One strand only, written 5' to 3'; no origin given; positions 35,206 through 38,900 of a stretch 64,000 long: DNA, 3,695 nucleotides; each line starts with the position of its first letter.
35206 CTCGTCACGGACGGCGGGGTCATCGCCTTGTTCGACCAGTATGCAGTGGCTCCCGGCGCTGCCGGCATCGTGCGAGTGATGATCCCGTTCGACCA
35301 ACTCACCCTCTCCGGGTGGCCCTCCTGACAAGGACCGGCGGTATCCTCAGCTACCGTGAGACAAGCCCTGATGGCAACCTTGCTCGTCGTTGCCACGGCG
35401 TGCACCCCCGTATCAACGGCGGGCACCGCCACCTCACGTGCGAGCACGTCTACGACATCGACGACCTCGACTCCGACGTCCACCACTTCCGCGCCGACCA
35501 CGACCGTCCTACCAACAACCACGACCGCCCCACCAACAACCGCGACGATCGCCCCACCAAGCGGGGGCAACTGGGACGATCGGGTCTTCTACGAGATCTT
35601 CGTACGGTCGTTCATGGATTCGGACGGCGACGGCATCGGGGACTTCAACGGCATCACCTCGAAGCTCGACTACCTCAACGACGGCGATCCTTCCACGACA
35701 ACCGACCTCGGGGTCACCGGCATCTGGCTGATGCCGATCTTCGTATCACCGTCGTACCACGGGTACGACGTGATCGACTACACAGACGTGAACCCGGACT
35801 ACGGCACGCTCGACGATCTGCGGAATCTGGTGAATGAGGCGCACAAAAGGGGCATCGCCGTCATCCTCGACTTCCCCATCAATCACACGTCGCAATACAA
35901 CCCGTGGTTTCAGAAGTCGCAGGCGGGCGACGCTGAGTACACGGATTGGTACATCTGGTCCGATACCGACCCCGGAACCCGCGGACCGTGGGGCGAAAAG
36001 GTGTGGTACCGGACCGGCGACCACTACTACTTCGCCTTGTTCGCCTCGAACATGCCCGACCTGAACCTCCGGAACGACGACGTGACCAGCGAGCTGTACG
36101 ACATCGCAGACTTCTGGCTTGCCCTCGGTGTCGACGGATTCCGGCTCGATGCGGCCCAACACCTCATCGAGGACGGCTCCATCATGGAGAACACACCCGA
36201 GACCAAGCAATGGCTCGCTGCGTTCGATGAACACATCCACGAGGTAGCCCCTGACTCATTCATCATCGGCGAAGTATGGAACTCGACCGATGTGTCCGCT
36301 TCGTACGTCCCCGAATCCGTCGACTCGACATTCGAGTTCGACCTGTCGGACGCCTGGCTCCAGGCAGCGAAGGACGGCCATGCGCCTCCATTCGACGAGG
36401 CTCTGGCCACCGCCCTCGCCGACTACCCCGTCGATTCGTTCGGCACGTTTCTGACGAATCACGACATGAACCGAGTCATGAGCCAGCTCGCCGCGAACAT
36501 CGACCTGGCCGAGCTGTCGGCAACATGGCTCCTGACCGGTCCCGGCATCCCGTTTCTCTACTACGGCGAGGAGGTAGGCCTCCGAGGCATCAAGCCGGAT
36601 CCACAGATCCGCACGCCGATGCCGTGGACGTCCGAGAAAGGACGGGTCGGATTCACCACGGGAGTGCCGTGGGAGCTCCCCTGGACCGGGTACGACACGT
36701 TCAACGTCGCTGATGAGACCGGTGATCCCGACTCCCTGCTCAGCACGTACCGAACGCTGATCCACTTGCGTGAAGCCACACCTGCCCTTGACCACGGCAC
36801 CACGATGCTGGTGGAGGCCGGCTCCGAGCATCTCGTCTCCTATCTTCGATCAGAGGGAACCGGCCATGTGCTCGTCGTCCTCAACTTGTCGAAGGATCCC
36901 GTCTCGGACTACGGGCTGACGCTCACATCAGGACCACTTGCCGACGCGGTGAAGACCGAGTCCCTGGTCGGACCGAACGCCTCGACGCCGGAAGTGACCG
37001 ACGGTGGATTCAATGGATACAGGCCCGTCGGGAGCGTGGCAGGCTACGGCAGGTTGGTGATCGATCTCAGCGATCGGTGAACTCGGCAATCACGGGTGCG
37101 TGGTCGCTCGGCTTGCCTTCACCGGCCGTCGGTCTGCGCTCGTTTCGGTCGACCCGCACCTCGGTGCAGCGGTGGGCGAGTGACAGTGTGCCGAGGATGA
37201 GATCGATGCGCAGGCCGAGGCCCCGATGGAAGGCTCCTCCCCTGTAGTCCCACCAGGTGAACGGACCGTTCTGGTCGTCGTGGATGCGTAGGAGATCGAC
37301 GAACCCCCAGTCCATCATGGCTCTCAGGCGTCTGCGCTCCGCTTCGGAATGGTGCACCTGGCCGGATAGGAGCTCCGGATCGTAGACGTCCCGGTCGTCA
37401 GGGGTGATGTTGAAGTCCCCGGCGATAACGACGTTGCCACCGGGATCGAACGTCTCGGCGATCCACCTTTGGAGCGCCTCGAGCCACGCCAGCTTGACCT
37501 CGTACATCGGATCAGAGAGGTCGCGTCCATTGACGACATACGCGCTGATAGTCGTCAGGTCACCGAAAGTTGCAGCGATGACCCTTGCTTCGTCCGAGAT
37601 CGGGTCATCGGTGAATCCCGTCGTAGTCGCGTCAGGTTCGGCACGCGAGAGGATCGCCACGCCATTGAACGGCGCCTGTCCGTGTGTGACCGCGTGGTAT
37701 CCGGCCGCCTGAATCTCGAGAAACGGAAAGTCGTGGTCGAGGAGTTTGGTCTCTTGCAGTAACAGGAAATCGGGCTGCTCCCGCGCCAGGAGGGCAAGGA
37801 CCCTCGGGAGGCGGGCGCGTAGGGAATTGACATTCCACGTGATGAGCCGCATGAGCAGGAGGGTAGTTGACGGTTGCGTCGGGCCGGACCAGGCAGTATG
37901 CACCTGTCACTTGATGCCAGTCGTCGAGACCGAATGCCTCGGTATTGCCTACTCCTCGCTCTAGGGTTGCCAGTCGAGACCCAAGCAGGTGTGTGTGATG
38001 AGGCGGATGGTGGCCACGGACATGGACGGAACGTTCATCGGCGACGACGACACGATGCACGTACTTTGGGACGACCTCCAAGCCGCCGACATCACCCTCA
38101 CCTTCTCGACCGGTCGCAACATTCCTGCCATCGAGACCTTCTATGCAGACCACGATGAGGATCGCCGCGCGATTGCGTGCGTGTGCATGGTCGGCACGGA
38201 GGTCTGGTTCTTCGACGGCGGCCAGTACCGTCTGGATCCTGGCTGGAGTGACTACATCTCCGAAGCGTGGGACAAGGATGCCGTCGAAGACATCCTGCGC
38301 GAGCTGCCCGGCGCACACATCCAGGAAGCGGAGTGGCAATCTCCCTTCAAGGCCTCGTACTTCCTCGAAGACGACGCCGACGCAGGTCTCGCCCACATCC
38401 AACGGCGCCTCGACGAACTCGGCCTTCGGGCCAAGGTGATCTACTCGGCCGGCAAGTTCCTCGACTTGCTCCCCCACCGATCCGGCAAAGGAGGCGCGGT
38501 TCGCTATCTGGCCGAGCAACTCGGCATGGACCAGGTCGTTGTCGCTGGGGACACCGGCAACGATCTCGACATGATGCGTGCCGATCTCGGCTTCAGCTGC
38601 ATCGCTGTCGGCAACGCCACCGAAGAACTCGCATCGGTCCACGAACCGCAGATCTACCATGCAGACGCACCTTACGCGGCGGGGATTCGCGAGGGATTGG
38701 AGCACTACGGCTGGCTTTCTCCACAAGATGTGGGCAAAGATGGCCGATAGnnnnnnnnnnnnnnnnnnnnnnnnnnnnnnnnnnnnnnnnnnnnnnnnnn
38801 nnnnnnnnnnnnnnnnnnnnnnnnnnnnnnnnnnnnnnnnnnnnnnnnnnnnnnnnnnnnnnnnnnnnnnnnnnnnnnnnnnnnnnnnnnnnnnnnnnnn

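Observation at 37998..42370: Compact glycoside-phosphate synthesis cluster: HAD-IIB phosphatase, SPS-like GT4, GDP-hexose-phosphorylase-like HIT enzyme, plus a convergent second SPS-like GT4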

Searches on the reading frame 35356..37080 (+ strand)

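Call 3: search_protein_families(library=pfam, proteins=[window:35356-37080:+], max_evalue=0.01)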
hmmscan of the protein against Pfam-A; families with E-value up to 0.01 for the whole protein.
window:35356-37080:+ (574 aa): 2 families
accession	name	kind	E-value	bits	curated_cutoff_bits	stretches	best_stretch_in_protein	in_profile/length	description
PF00128.31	Alpha-amylase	-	2e-95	321.1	22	1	81-481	2-446/446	Alpha amylase, catalytic domain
PF11941.14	DUF3459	-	4.6e-06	27.4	22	1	465-518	2-58/90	Domain of unknown function (DUF3459)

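Call 4: search_protein_families(library=ncbifam, proteins=[window:35356-37080:+], max_evalue=0.01)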
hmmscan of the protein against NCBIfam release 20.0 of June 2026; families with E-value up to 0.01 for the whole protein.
window:35356-37080:+ (574 aa): 41 families (the best 25 are shown)
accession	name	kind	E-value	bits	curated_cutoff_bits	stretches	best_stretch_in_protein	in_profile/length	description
TIGR02456.1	treS_nterm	equivalog_domain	7.6e-87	292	678.35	2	74-370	4-307/539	maltose alpha-D-glucosyltransferase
TIGR02403.1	trehalose_treC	equivalog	1.5e-77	261.5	799.05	2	73-410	2-364/544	alpha,alpha-phosphotrehalase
NF051899.1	BetGalacBglAAgro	equivalog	9.7e-71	238.8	900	2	73-286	3-218/537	beta-galactosidase BglA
NF008183.0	PRK10933.1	subfamily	1e-70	239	535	2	73-274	8-209/551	alpha,alpha-phosphotrehalase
NF008051.0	PRK10785.1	equivalog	1.8e-52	178.4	568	3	95-308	176-374/607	maltodextrin glucosidase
NF041090.1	Cyc-maltodext_AglB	equivalog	4.2e-51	174.2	540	1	95-428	62-350/470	cyclomaltodextrinase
NF041321.1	Alpha-amyl_MalA_Halo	equivalog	1.3e-38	132.9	875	2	71-267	254-427/666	alpha-amylase MalA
TIGR02402.1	trehalose_TreZ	equivalog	5.5e-25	87.7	538.8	1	69-178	88-186/545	malto-oligosyltrehalose trehalohydrolase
NF011083.0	PRK14510.1-2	equivalog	9.1e-23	79.7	1322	2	95-389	220-504/1186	bifunctional glycogen debranching protein GlgX/4-alpha-glucanotransferase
NF007060.0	PRK09505.2-5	equivalog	9.6e-22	76.7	790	2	95-178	232-322/690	alpha-amylase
NF007051.0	PRK09505.1-1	equivalog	1.4e-21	76.2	864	2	129-179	277-327/686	alpha-amylase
NF007059.0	PRK09505.2-4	equivalog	3e-21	75.4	865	2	95-179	226-317/683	alpha-amylase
NF007057.0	PRK09505.2-2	equivalog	3.2e-19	68.6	931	2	250-429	453-640/694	alpha-amylase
NF007058.0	PRK09505.2-3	equivalog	3.9e-19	68.2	897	2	95-179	247-338/742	alpha-amylase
TIGR02401.1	trehalose_TreY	equivalog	7.7e-19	67.4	498.65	1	116-199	26-116/838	malto-oligosyltrehalose synthase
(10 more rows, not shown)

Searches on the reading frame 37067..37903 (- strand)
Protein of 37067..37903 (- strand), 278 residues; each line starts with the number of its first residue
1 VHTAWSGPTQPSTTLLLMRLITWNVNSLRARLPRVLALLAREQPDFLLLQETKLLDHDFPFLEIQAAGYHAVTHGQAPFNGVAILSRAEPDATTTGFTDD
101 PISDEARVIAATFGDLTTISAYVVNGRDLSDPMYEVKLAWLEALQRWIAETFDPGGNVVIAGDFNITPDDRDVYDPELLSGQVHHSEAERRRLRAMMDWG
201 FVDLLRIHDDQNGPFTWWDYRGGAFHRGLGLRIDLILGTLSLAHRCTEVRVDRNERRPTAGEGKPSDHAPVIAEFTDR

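Call 3: search_protein_families(library=pfam, proteins=[window:37067-37903:-], max_evalue=0.01)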
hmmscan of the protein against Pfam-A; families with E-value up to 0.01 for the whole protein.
window:37067-37903:- (278 aa): 1 family
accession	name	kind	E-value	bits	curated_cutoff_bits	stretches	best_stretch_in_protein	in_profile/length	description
PF03372.29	Exo_endo_phos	-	3.7e-33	115.5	24.5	1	21-268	1-225/225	Endonuclease/Exonuclease/phosphatase family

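Call 4: search_protein_families(library=ncbifam, proteins=[window:37067-37903:-], max_evalue=0.01)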
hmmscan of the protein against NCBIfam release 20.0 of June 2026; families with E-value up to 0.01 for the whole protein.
window:37067-37903:- (278 aa): 6 families
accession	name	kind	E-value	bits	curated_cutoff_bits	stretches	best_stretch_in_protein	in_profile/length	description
TIGR00195.1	exoDNase_III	equivalog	2.5e-69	233.7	182.55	1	18-275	1-254/254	exodeoxyribonuclease III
TIGR00633.1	xth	equivalog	9.9e-69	231.7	99.05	1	18-275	1-254/255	exodeoxyribonuclease III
NF008733.0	PRK11756.1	equivalog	7.5e-53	179.5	280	1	18-276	1-268/269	exodeoxyribonuclease III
NF010489.0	PRK13911.1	equivalog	7.9e-19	68.4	503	1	18-248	1-230/250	exodeoxyribonuclease III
NF003842.0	PRK05421.1-4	equivalog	7.4e-05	22.3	144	0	18-165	32-186/259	endonuclease/exonuclease/phosphatase family protein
NF003840.0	PRK05421.1-2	equivalog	0.0015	17.6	163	0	18-166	62-211/282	endonuclease/exonuclease/phosphatase family protein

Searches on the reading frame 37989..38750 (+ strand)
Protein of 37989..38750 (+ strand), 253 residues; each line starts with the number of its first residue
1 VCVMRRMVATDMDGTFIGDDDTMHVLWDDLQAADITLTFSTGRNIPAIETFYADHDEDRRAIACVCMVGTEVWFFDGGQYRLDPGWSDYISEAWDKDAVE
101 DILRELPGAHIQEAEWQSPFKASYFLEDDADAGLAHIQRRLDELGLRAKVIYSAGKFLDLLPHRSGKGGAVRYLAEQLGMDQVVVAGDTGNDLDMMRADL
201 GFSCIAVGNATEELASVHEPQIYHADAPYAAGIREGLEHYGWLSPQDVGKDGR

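Call 3: search_protein_families(library=pfam, proteins=[window:37989-38750:+], max_evalue=0.01)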
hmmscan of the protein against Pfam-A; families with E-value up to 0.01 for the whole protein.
window:37989-38750:+ (253 aa): 2 families
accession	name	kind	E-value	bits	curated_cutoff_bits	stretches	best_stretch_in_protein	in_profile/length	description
PF05116.19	S6PP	-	2.6e-55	188.1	20.3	1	5-241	2-246/247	Sucrose-6F-phosphate phosphohydrolase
PF08282.18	Hydrolase_3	-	5.4e-16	59.5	20.9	2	135-216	155-237/255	haloacid dehalogenase-like hydrolase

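Call 4: search_protein_families(library=ncbifam, proteins=[window:37989-38750:+], max_evalue=0.01)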
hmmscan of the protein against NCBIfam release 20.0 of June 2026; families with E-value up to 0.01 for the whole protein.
window:37989-38750:+ (253 aa): 18 families
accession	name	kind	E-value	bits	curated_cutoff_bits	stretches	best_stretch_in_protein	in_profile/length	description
TIGR02471.1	sucr_syn_bact_C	equivalog_domain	7.7e-50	169.6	209.75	1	8-241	2-235/236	sucrose-phosphate synthase, sucrose phosphatase-like domain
TIGR01485.1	SPP_plant-cyano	equivalog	7.9e-39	133.7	183.65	1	7-241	3-247/249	sucrose-phosphate phosphatase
TIGR01482.1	SPP-subfamily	subfamily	2.6e-23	82.7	107.15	1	8-217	1-200/225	sucrose-phosphate phosphatase subfamily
TIGR00099.1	Cof-subfamily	subfamily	2.8e-18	66.5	137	2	114-219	136-241/256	Cof-type HAD-IIB family hydrolase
TIGR01484.1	HAD-SF-IIB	subfamily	1.1e-12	48.5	41.8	1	7-197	1-213/221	HAD-IIB family hydrolase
NF011705.0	PRK15126.1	equivalog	1.4e-12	47.5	336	2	134-215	155-237/272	HMP-PP phosphatase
NF007806.0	PRK10513.1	equivalog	1.6e-12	47.4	273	1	142-218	172-248/270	sugar-phosphatase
NF002245.0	PRK01158.1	equivalog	5e-09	35.8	198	1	135-239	127-227/233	phosphoglycolate phosphatase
NF045966.1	YcsE_rel_Pase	equivalog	2e-08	34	220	1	152-219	179-244/265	YcsE-related riboflavin metabolism phosphatase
TIGR01486.1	HAD-SF-IIB-MPGP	subfamily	3.7e-08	33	164.75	1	125-240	140-256/257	mannosyl-3-phosphoglycerate phosphatase family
TIGR01487.1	Pglycolate_arch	equivalog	4.1e-08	33.3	122.75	1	150-215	132-196/215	phosphoglycolate phosphatase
NF007821.0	PRK10530.1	equivalog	3.5e-07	29.7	274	0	134-216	168-249/272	pyridoxal phosphatase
NF002976.0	PRK03669.1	equivalog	3.3e-06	26.7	315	1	114-240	137-267/271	mannosyl-3-phosphoglycerate phosphatase-related protein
TIGR02463.1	MPGP_rel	hypoth_equivalog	3.8e-05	23.6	282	1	105-197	116-207/216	mannosyl-3-phosphoglycerate phosphatase-related protein YedP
NF008213.0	PRK10976.1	equivalog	0.00017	21.2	386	0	125-218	149-242/266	sugar/pyridoxal phosphate phosphatase YigL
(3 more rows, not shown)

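Call 13: search_solved_structures(query=window:37998-38747:+, max_evalue=0.001)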
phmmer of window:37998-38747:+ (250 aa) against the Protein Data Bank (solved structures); distinct sequences matched with E-value up to 0.001: 8.
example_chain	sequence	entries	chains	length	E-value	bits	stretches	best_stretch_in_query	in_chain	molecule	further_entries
1s2o_A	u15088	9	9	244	1.3e-26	96.5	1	4-241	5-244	sucrose-phosphatase | sucrose-phosphatase (SPP) | hypothetical protein slr0953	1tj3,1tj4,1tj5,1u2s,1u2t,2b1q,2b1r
3mpo_A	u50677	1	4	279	1.3e-10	44.2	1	144-232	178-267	Predicted hydrolase of the HAD superfamily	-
3gyg_A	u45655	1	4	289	1.5e-06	30.8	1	65-234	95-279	NTD biosynthesis operon putative hydrolase ntdB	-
1rkq_A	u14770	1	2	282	9.4e-06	28.2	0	132-209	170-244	Hypothetical protein yidA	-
1rlm_A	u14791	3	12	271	0.00023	23.7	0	146-214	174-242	Phosphatase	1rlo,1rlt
2hf2_A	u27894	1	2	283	0.00045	22.7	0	146-214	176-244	Sugar phosphatase supH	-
1nf2_A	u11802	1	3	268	0.00046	22.7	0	145-212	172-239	phosphatase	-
1nrw_A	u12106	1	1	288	0.00087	21.8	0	147-216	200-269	hypothetical protein, haloacid dehalogenase-like hydrolase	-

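Call 46: search_solved_structures(query=window:37998-38747:+, max_evalue=1e-15, show_alignments=1)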
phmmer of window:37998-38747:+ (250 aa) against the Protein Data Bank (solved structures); distinct sequences matched with E-value up to 1e-15: 1.
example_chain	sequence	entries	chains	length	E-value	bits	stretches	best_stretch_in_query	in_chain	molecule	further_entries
1s2o_A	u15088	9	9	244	1.3e-26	96.5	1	4-241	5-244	sucrose-phosphatase | sucrose-phosphatase (SPP) | hypothetical protein slr0953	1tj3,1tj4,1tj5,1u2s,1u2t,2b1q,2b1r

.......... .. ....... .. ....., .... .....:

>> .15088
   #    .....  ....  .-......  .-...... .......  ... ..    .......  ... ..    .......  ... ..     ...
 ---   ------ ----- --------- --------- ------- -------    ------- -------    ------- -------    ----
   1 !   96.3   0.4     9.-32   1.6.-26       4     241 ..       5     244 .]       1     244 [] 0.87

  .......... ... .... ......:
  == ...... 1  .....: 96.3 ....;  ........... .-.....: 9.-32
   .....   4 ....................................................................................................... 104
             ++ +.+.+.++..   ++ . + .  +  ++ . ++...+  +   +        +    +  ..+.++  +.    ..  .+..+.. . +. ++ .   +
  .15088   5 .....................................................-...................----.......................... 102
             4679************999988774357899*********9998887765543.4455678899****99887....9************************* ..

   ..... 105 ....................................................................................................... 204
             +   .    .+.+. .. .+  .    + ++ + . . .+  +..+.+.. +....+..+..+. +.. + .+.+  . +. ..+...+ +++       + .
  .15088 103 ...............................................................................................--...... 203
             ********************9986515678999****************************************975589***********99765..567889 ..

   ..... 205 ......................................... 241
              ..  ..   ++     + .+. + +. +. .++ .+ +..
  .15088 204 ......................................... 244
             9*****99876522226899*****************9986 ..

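Call 83: search_protein_families(library=padloc, proteins=[window:37998-38750:+], max_evalue=0.001)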
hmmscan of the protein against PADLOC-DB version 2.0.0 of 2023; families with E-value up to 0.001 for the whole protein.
window:37998-38750:+ (250 aa): 0 families
